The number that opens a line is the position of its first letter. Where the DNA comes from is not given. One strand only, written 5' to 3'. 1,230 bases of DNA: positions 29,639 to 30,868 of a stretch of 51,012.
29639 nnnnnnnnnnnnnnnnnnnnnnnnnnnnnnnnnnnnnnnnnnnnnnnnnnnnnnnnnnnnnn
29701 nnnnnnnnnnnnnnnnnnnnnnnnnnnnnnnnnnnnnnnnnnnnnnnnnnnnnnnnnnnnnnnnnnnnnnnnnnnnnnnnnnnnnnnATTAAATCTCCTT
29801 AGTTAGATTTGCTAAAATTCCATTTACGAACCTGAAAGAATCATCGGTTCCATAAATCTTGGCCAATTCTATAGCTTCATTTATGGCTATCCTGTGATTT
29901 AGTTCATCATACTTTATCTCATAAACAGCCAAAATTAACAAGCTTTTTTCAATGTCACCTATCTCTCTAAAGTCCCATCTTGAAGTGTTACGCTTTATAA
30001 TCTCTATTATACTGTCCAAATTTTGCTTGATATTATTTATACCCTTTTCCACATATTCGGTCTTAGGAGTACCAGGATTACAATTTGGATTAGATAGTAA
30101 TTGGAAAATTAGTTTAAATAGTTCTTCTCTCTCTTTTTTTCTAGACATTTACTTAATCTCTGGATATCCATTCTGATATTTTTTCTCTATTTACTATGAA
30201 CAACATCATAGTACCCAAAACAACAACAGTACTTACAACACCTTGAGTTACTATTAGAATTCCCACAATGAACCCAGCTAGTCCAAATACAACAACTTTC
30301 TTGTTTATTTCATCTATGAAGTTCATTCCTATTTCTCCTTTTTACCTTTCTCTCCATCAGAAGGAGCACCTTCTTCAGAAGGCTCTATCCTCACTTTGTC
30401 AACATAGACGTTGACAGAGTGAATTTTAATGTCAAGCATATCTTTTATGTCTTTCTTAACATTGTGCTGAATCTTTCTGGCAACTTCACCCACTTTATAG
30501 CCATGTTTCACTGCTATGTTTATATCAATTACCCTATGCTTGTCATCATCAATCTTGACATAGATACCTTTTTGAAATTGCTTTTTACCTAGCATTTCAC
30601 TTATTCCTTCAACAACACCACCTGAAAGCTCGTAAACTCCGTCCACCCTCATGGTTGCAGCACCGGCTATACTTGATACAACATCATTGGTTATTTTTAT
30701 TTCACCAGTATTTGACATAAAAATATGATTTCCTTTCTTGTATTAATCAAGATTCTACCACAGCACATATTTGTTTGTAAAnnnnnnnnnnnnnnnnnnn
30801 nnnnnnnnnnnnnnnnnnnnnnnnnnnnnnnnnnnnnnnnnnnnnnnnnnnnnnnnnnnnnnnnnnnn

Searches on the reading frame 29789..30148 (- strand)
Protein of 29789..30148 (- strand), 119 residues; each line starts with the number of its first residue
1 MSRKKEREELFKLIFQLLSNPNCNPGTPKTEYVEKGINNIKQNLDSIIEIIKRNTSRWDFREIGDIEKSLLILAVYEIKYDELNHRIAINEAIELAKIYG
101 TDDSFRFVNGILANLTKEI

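Call 27: search_protein_families(library=pfam, proteins=[window:29789-30148:-], max_evalue=0.001)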
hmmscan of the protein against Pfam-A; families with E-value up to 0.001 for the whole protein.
window:29789-30148:- (119 aa): 1 family
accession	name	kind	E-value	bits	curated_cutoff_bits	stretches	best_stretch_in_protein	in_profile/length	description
PF01029.23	NusB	-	3.5e-21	76.4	23.1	1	27-117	42-133/133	NusB family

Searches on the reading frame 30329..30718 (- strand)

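Call 27: search_protein_families(library=pfam, proteins=[window:30329-30718:-], max_evalue=0.001)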
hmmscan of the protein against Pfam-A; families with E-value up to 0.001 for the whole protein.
window:30329-30718:- (129 aa): 1 family
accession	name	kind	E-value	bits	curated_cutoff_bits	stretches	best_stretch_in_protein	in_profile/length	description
PF03780.18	Asp23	-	6.6e-29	100.9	28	1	4-110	2-108/108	Asp23 family, cell envelope-related function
